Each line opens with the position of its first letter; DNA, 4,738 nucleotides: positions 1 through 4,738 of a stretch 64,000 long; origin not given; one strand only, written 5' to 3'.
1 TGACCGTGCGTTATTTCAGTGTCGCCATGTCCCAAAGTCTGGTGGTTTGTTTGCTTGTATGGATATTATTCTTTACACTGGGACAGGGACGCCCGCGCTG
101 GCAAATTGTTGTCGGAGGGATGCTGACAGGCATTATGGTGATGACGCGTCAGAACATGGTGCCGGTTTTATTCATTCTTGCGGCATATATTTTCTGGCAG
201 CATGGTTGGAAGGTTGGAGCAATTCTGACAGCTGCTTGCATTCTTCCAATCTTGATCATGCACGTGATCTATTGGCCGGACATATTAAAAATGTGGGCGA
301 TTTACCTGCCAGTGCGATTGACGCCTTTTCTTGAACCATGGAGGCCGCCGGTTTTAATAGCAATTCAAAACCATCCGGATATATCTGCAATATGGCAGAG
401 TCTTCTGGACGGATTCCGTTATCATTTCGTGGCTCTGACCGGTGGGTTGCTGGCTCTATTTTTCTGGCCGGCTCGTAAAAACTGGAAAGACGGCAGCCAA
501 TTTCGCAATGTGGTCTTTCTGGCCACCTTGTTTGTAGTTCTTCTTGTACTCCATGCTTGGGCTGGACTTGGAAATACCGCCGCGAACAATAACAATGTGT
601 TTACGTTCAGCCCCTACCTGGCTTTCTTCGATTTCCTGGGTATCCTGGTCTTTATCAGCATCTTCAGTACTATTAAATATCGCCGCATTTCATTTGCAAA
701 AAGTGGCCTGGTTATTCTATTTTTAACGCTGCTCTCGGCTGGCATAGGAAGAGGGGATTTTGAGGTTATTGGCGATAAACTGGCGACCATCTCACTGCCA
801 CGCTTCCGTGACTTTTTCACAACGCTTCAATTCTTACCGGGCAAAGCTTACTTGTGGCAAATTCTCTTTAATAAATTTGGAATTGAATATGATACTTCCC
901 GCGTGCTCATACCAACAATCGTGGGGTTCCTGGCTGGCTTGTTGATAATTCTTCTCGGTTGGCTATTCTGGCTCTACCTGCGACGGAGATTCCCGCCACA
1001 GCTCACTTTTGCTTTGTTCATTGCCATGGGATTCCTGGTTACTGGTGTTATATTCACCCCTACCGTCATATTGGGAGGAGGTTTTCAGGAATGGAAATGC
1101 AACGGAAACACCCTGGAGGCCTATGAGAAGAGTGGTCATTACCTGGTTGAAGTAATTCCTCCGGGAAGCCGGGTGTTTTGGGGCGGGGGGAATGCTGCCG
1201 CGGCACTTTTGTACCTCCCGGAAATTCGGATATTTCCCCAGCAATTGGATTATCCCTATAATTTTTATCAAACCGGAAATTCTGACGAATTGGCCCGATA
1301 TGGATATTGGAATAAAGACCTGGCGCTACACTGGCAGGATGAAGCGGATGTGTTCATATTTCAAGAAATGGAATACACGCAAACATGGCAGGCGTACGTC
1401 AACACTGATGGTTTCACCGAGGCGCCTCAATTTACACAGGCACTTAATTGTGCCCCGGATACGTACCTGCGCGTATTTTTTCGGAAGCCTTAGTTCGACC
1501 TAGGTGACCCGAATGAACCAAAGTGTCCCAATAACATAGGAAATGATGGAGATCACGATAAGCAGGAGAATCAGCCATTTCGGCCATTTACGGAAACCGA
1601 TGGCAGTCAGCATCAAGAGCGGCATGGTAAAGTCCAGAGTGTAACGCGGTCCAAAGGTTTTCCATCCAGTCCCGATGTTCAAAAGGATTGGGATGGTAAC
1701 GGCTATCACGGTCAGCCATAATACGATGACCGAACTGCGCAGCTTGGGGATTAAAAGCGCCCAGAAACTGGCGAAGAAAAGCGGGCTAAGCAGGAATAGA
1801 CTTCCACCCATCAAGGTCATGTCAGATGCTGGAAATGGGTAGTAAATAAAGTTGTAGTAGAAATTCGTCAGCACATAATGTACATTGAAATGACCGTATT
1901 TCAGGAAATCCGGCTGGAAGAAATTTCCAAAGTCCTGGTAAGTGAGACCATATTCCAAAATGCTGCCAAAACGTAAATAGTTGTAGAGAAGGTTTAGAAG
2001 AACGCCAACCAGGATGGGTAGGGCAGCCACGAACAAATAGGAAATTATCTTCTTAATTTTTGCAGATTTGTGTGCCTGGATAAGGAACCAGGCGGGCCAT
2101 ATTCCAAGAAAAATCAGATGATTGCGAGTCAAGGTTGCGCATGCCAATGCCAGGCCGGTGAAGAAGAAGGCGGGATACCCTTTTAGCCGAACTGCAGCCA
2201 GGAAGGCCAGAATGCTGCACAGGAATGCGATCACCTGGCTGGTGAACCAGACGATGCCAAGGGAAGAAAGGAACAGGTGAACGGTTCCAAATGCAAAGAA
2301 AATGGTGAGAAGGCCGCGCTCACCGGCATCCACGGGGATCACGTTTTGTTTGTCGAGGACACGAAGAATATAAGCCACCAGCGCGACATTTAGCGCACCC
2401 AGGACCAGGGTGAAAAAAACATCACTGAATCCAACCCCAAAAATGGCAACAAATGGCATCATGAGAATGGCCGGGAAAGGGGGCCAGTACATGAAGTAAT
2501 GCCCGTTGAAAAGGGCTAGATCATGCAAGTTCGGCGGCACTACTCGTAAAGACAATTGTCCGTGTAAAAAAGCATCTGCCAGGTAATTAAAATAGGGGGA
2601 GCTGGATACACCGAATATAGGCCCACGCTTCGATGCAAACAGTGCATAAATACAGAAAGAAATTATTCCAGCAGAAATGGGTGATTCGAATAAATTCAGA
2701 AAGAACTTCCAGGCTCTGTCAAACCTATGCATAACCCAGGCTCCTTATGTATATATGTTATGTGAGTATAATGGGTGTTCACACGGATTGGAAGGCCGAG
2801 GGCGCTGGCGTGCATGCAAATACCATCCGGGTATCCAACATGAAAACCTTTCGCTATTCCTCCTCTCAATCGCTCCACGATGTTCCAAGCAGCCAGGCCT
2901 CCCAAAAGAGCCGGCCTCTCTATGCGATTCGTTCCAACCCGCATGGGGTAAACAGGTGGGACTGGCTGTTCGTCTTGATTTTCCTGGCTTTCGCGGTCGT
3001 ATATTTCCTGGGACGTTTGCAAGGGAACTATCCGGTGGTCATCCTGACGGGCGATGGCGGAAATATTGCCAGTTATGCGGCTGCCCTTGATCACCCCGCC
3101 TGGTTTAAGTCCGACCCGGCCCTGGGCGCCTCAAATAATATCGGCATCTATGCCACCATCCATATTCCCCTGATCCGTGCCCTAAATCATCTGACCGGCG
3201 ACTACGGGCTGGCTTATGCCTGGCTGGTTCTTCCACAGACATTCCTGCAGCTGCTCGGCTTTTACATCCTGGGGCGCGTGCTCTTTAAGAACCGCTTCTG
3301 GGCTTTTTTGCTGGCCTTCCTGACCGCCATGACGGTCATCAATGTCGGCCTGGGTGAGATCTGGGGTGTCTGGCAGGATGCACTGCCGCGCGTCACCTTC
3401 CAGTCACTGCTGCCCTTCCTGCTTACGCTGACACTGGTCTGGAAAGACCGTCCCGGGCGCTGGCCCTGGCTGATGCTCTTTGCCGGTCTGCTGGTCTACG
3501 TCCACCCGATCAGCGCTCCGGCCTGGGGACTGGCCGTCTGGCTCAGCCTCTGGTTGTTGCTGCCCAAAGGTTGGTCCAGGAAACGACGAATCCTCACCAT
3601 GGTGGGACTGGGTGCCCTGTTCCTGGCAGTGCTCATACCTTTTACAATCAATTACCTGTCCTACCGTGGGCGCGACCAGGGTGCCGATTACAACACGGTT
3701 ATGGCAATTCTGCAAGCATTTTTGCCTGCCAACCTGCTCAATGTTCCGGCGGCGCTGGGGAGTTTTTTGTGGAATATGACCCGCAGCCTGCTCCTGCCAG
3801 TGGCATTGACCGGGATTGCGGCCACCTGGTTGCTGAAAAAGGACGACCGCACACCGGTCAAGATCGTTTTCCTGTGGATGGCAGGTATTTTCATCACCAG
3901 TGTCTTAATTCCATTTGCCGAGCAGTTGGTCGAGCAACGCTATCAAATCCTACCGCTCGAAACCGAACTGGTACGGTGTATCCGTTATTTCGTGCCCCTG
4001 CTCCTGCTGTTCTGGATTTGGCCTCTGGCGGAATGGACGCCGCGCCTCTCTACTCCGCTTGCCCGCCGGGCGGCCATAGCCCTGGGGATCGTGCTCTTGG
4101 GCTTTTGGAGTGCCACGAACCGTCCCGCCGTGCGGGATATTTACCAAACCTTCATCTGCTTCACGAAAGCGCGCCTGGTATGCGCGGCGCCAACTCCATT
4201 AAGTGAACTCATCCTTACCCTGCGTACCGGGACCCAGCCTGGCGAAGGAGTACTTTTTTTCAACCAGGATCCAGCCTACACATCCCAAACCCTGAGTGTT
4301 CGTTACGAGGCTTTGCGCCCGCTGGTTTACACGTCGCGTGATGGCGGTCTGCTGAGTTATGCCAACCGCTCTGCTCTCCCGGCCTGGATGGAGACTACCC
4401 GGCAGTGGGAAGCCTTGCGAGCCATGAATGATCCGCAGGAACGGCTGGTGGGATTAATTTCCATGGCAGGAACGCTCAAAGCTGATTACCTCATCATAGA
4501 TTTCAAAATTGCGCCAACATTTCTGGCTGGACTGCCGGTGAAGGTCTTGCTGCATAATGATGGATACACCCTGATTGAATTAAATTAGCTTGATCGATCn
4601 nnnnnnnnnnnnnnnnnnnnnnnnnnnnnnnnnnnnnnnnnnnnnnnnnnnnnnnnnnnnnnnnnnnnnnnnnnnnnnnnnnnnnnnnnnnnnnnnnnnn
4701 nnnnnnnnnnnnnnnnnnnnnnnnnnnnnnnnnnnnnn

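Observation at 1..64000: Twelve GT-C-like polytopic membrane proteins but only one polyprenyl-phosphate sugar synthase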

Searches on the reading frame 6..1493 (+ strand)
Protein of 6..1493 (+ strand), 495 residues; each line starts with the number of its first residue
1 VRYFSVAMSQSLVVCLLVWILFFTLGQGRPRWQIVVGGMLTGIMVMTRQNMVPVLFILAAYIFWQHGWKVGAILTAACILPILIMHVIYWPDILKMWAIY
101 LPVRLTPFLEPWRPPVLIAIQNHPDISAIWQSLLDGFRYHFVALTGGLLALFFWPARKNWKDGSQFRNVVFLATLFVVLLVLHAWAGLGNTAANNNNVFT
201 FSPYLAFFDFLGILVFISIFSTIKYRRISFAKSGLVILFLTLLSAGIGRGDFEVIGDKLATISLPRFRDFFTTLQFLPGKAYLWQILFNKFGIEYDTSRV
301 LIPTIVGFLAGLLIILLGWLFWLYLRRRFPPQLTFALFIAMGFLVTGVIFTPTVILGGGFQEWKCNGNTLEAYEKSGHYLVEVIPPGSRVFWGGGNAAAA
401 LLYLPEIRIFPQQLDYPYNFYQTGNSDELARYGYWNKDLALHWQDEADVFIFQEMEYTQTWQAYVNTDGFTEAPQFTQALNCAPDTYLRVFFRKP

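Call 4: search_protein_families(library=pfam, proteins=[window:6-1493:+], max_evalue=0.01)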
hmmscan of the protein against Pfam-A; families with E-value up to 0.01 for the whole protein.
window:6-1493:+ (495 aa): 0 families

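Call 6: search_protein_families(library=ncbifam, proteins=[window:6-1493:+], max_evalue=0.1)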
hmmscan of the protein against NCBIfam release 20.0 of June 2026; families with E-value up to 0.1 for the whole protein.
window:6-1493:+ (495 aa): 0 families

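Call 13: search_protein_families(library=pfam, proteins=[window:6-1493:+], max_evalue=10)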
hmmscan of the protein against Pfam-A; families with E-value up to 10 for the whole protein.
window:6-1493:+ (495 aa): 1 family
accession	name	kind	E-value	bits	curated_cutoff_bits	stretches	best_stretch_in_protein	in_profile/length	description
PF08592.16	Anthrone_oxy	-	0.025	15.2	27.3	2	11-54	15-61/106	Anthrone oxygenase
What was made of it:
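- On Pfam YfhO (PF09586): M8 itself has no hit (calls 4, 13).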

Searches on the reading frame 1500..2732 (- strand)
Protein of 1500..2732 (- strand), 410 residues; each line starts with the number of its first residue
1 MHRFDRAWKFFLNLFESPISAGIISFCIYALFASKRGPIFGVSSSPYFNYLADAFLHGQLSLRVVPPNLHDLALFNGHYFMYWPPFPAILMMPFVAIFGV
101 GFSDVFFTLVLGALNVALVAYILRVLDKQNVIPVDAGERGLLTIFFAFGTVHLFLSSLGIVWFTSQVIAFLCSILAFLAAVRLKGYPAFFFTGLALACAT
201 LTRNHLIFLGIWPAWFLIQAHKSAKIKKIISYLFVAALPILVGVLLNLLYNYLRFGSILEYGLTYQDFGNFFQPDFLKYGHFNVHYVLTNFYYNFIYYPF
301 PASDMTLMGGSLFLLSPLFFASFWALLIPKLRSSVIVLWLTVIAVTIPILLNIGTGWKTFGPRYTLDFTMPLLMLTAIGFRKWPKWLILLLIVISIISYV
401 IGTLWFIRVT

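Call 4: search_protein_families(library=pfam, proteins=[window:1500-2732:-], max_evalue=0.01)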
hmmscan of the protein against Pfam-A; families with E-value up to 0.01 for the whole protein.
window:1500-2732:- (410 aa): 0 families

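Call 6: search_protein_families(library=ncbifam, proteins=[window:1500-2732:-], max_evalue=0.1)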
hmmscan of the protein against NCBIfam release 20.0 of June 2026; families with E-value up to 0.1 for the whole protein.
window:1500-2732:- (410 aa): 1 family
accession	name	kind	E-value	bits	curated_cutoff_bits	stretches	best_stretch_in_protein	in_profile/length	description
NF047440.1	LA3751_2_3_fam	subfamily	8.5e-06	24.8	200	1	75-402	73-385/460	LA_3751/LA_3752 family putative glycosyltransferase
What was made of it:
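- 1500..2732 (-): M2: 410-aa polytopic protein, possible GT-C (weak evidence). Only hit is NCBIfam LA_3751/LA_3752 putative glycosyltransferase, E 8.5e-6, covering 75-402, far below the cut-off (call 6).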

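Call 13: search_protein_families(library=pfam, proteins=[window:1500-2732:-], max_evalue=10)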
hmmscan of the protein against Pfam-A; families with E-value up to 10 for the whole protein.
window:1500-2732:- (410 aa): 0 families

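Call 62: search_solved_structures(query=window:1500-2732:-, max_evalue=10)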
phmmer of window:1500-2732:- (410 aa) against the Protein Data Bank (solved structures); distinct sequences matched with E-value up to 10: 0.
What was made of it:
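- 1500..2732 (-): No Pfam or PDB hit (calls 4, 13, 62).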

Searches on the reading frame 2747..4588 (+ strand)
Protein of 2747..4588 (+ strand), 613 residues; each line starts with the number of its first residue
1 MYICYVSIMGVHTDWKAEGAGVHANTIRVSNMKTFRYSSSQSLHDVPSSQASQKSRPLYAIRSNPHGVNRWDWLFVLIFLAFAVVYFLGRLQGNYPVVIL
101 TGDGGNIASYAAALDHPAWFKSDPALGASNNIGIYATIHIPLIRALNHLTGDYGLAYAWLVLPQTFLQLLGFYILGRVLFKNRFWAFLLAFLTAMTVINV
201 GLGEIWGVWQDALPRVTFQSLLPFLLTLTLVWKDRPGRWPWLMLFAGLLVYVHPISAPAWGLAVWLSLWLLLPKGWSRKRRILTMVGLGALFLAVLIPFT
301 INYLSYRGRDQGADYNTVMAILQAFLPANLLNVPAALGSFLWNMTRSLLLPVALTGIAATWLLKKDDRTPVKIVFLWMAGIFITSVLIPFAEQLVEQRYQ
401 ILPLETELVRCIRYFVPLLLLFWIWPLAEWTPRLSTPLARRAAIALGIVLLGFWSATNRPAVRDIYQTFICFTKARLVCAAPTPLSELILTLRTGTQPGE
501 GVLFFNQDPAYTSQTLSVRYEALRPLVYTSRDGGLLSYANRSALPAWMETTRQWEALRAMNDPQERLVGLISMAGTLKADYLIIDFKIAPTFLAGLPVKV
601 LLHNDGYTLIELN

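Call 4: search_protein_families(library=pfam, proteins=[window:2747-4588:+], max_evalue=0.01)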
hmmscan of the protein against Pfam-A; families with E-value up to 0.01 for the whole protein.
window:2747-4588:+ (613 aa): 0 families

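Call 6: search_protein_families(library=ncbifam, proteins=[window:2747-4588:+], max_evalue=0.1)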
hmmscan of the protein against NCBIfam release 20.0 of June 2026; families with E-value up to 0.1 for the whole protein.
window:2747-4588:+ (613 aa): 0 families

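Call 13: search_protein_families(library=pfam, proteins=[window:2747-4588:+], max_evalue=10)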
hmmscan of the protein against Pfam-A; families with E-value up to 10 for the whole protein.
window:2747-4588:+ (613 aa): 0 families

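Call 25: find_homologous_proteins(query=window:2747-4588:+, max_evalue=0.001)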
Query window:2747-4588:+ (613 aa): 182 proteins with E <= 0.001 among 8000 candidates; the best 120 are listed.
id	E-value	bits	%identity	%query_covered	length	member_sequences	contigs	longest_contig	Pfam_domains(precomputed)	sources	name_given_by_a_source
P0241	0.0e+0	1301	94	100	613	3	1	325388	-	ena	-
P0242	0.0e+0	1238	91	99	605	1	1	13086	-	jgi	jgi:hypothetical protein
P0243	0.0e+0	1229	90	99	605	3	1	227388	-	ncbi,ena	-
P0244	0.0e+0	1171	85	99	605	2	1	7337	-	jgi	jgi:hypothetical protein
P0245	0.0e+0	1105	84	95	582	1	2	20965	-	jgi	jgi:hypothetical protein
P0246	0.0e+0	1072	80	97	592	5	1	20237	-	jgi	jgi:hypothetical protein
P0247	0.0e+0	1048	79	95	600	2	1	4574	-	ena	-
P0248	0.0e+0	1046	81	93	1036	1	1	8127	PF01943.23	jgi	jgi:O-antigen/teichoic acid export membrane protein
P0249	0.0e+0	1031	80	93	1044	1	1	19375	PF01943.23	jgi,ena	-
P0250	0.0e+0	1030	79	95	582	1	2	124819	-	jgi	jgi:hypothetical protein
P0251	0.0e+0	1024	77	94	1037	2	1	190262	PF01943.23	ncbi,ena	-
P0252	0.0e+0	1023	82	89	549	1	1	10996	-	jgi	jgi:hypothetical protein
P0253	0.0e+0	1018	78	94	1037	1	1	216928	PF01943.23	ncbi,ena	-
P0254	0.0e+0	1016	79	93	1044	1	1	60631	PF13440.12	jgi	jgi:O-antigen/teichoic acid export membrane protein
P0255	2.8e-298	1009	77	94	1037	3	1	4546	PF01943.23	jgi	jgi:O-antigen/teichoic acid export membrane protein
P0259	1.0e-293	994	79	91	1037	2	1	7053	PF01943.23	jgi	jgi:O-antigen/teichoic acid export membrane protein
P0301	2.5e-276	936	70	95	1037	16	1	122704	PF13440.12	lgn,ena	-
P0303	1.5e-275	934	72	94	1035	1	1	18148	PF01943.23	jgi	jgi:O-antigen/teichoic acid export membrane protein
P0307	2.4e-272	923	73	90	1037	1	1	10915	PF01943.23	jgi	jgi:O-antigen/teichoic acid export membrane protein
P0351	2.6e-206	705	56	89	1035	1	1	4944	PF01943.23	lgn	-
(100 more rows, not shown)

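Call 43: predict_structure(alignment_id=A3)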
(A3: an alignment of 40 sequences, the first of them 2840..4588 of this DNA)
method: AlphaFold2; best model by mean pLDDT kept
length: 582 residues; sequences in the alignment: 40
mean_pLDDT: 86.1   pTM: 0.87
mean pLDDT of the five models: 86.1, 85.9, 83.6, 81.5, 80.8
residues with pLDDT >= 90: 356; 70-90: 149; 50-70: 40; < 50: 37
segments of 3 or more residues with pLDDT < 50: 1-34, 504-506
pLDDT, mean of each block of 10 residues (from residue 1): 34 37 38 62 97 93 88 89 92 75 78 94 95 97 97 97 85 84 92 98 97 95 91 97 96 98 90 66 72 69 89 93 98 95 98 92 81 71 96 97 94 96 84 86 85 91 94 90 91 89 55 80 92 95 95 92 90 94 88
secondary structure, 60 per line:
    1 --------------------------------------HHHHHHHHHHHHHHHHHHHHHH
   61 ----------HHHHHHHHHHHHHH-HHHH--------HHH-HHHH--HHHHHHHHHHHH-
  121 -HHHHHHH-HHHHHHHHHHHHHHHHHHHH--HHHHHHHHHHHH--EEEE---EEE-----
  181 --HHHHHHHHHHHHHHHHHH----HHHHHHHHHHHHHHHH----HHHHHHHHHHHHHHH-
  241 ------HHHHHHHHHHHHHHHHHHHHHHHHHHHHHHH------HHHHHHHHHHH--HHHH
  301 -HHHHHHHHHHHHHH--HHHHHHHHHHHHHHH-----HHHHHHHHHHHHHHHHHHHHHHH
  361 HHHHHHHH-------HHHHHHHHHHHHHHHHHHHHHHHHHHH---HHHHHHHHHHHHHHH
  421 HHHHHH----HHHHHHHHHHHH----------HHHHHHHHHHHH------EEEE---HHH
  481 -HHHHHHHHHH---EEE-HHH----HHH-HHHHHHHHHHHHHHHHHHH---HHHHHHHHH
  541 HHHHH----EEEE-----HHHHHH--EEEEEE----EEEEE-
elements in order: H39-60 H71-84 H86-89 H102-105 H108-119 H122-128 H130-149 H152-163 E166-169 E173-175 H183-200 H205-220 H225-239 H247-277 H284-294 H297-300 H302-315 H318-332 H338-368 H376-402 H406-426 H431-442 H453-464 E471-474 H482-491 E495-497 H510-528 H532-545 E550-553 H559-564 E567-572 E577-581
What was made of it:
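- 2840..4588 (+): M3: GT-C-fold protein of an unannotated family, fused to a Wzx flippase in many relatives. AF2 pLDDT 86.1, pTM 0.87 (call 43).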

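Call 47: fold_search(model_id=the predicted structure, library=pdb)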
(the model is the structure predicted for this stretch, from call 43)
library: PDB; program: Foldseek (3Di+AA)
matches with E <= 10: 258; with E <= 0.001: 3
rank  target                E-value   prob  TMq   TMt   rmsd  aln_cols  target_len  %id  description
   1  7zlh_A                6.3e-07  1.00  0.39  0.36  11.3       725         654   11  Cryo-EM structure of C-mannosyltransferase CeDPY19, in apo state, bound to CMT2-Fab and anti-Fab nanobody (released 2023-01-11)
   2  7zli_A                5.1e-06  1.00  0.43  0.39  10.2       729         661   12  Cryo-EM structure of C-mannosyltransferase CeDPY19, in complex with Dol25-P-Man and bound to CMT2-Fab and anti-Fab nan (released 2023-01-11)
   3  5f15                  7.4e-04  1.00  0.44  0.47  12.4       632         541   14  Crystal Structure of ArnT from Cupriavidus metallidurans bound to Undecaprenyl phosphate (released 2016-02-17)
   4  5ezm                  1.2e-03  1.00  0.42  0.44  13.1       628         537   15  Crystal Structure of ArnT from Cupriavidus metallidurans in the apo state (released 2016-02-17)
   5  9s6r_A                7.0e-03  1.00  0.30  0.43  12.3       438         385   14  Ternary cryo-EM structure of yeast ALG3 with Dol25-PP-GlcNAc2Man5, Dol25-P-Man, and Fab (released 2026-03-18)
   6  6wbx                  1.1e-02  1.00  0.47  0.25   8.8       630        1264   14  Single-Particle Cryo-EM Structure of Arabinofuranosyltransferase AftD from Mycobacteria, Mutant R1389S Class 1 (released 2020-05-13)
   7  7wc5                  2.5e-02  0.41  0.11  0.15  28.7       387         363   11  Crystal structure of serotonin 2A receptor in complex with psilocin (released 2022-01-26)
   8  6w98_A                3.9e-02  1.00  0.47  0.25   8.8       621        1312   16  Single-Particle Cryo-EM Structure of Arabinofuranosyltransferase AftD from Mycobacteria (released 2020-05-13)
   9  8iwo_A                4.2e-02  0.18  0.12  0.08  25.0       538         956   12  The rice Na+/H+ antiporter SOS1 in an auto-inhibited state (released 2023-11-22)
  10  7wc8                  5.9e-02  0.21  0.10  0.13  28.5       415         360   11  Crystal structure of serotonin 2A receptor in complex with lumateperone (released 2022-01-26)
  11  8zmg_B                9.8e-02  0.16  0.09  0.13  28.5       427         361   12  Crystal structure of an inverse agonist antipsychotic drug pimavanserin-bound 5-HT2A (released 2024-08-28)
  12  8kgi_A                1.0e-01  0.12  0.10  0.13  25.2       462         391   13  Molecular mechanism of prostaglandin transporter SLCO2A1 (released 2024-08-21)
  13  6p25_B                1.1e-01  0.94  0.24  0.21   9.4       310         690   14  Structure of S. cerevisiae protein O-mannosyltransferase Pmt1-Pmt2 complex bound to the sugar donor and a peptide acce (released 2019-07-10)
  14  7voe                  2.1e-01  0.16  0.11  0.15  29.0       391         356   11  Crystal structure of 5-HT2AR in complex with aripiprazole (released 2021-12-22)
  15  6wh4_A                2.2e-01  0.12  0.10  0.14  27.4       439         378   11  Crystal structure of HTR2A with inverse agonist (released 2020-09-23)
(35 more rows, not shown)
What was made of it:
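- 2840..4588 (+): Foldseek top hits are DPY19, ArnT, ALG3, AftD and Pmt1/2 at prob 0.94-1.0 (call 47).
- The best structural match of M3 is the protein C-mannosyltransferase DPY19 (call 47).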

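Call 78: search_protein_families(library=ncbifam, proteins=[window:2840-4588:+], max_evalue=0.01)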
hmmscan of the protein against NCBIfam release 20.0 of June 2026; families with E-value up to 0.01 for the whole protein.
window:2840-4588:+ (582 aa): 0 families
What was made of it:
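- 2840..4588 (+): No Pfam or NCBIfam hit (calls 4, 13, 78).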
